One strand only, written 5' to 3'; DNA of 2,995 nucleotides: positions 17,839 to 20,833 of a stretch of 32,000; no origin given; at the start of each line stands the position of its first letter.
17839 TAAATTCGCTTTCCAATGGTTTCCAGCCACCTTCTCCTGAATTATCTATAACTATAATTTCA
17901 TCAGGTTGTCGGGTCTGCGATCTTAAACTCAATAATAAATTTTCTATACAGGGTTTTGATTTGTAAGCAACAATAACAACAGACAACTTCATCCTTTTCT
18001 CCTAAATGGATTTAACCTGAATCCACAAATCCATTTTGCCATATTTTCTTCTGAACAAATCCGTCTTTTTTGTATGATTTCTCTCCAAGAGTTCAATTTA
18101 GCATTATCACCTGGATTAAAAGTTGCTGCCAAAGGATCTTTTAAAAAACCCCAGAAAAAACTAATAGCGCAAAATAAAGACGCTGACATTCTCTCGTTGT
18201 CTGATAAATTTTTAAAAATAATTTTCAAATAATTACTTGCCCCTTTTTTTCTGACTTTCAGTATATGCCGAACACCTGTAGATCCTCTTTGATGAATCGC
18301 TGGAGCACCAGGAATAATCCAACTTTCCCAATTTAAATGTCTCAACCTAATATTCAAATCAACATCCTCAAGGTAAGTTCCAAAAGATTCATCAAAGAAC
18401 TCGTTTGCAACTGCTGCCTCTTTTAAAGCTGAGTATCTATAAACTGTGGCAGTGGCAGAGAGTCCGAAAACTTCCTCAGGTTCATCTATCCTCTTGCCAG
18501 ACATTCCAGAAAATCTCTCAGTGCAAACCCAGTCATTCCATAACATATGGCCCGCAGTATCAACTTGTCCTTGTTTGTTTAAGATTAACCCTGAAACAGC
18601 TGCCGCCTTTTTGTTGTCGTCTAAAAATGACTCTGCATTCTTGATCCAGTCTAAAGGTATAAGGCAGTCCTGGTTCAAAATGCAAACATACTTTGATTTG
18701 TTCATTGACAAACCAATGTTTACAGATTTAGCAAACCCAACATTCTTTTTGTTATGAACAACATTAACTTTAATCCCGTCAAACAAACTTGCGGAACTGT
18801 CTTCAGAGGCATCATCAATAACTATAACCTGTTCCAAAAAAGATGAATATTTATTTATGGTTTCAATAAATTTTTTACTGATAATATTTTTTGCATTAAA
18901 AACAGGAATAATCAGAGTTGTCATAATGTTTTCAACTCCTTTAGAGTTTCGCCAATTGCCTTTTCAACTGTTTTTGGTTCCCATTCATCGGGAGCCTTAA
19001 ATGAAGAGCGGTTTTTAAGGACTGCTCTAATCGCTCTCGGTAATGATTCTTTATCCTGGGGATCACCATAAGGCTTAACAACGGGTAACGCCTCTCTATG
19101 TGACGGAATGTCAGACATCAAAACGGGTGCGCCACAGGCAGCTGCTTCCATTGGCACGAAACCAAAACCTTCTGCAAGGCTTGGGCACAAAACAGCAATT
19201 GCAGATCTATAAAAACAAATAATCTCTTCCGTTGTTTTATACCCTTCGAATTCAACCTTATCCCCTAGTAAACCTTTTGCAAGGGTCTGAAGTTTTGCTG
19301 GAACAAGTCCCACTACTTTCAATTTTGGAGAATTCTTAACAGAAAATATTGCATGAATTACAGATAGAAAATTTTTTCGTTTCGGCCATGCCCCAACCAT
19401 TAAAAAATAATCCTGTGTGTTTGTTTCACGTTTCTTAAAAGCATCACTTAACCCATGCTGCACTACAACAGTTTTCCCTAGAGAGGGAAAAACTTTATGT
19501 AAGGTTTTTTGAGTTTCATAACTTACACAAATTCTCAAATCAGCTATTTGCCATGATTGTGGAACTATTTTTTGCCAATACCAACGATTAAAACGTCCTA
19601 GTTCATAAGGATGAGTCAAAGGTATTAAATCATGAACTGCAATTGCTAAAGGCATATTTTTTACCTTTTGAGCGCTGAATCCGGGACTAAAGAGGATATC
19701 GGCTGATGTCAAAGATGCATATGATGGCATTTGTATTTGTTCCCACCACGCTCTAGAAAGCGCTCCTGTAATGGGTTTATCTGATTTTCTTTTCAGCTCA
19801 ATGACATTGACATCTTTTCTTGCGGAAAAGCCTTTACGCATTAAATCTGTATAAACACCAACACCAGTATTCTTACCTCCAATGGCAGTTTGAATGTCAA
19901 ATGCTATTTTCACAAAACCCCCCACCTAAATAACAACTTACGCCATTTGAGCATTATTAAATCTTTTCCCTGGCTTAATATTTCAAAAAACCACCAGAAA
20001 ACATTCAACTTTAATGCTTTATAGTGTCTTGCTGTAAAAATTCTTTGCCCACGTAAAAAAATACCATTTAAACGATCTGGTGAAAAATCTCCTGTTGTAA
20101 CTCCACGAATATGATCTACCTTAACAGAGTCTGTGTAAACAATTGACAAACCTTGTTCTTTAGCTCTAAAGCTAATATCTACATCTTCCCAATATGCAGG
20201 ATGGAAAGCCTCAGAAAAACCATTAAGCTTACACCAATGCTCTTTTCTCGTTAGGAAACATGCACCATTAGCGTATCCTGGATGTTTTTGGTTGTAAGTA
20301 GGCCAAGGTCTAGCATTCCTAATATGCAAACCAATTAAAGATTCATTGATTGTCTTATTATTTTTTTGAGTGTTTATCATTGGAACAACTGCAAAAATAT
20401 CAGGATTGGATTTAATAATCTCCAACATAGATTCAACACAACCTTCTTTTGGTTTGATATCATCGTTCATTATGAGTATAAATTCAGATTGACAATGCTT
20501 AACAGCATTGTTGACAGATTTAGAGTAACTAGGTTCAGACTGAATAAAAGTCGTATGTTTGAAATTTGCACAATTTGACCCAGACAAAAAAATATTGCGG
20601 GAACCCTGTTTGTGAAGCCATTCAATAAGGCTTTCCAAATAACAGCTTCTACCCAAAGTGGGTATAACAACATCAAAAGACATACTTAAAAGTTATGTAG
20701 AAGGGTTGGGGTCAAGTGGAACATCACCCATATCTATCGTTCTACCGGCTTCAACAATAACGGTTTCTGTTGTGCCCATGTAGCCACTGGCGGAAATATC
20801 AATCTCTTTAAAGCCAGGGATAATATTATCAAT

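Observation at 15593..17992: Single polypeptide combining a cytoplasmic GT2 domain with a GT-C (PMT_2/ArnT-like) membrane glycosyltransferase domain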

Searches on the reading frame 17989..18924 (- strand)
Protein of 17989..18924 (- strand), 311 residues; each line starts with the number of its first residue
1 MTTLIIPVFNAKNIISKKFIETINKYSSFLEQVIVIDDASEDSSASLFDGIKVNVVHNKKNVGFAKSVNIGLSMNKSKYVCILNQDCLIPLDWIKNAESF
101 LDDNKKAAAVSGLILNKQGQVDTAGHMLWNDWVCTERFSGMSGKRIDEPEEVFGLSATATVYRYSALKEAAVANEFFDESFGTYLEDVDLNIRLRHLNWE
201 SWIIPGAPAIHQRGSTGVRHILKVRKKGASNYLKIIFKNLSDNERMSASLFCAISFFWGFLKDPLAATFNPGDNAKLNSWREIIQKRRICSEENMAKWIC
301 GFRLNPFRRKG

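Call 5: search_protein_families(library=pfam, proteins=[window:17989-18924:-], max_evalue=0.001)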
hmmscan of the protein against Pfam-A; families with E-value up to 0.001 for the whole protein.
window:17989-18924:- (311 aa): 4 families
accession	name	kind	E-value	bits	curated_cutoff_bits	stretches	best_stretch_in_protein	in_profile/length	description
PF00535.33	Glycos_transf_2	-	1.1e-19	71.4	23.3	1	4-169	2-166/168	Glycosyl transferase family 2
PF13632.12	Glyco_trans_2_3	-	1.8e-05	25.1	27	1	79-250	1-163/198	Glycosyl transferase family group 2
PF10111.15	Glyco_tranf_2_2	-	2.1e-05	24.6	27.3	1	3-108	1-118/276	Glycosyltransferase like family 2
PF13641.12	Glyco_tranf_2_3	-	2.7e-05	24.8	27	1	3-216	4-216/230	Glycosyltransferase like family 2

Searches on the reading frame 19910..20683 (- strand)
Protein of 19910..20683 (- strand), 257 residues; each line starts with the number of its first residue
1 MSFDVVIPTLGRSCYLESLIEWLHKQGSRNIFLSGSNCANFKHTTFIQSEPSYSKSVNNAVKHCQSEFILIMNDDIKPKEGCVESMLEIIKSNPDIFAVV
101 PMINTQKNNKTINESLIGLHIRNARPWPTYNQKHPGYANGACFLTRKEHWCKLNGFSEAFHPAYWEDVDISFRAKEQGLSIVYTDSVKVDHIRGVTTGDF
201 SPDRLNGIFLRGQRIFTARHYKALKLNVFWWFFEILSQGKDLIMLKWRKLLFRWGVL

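Call 5: search_protein_families(library=pfam, proteins=[window:19910-20683:-], max_evalue=0.001)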
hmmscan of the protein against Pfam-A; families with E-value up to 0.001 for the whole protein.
window:19910-20683:- (257 aa): 3 families
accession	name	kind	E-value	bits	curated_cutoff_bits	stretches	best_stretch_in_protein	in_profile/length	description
PF00535.33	Glycos_transf_2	-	1.8e-08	34.9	23.3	1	53-143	66-158/168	Glycosyl transferase family 2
PF13641.12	Glyco_tranf_2_3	-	1.3e-06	29.1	27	1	47-192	64-212/230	Glycosyltransferase like family 2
PF13632.12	Glyco_trans_2_3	-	0.00033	21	27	1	68-189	1-121/198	Glycosyl transferase family group 2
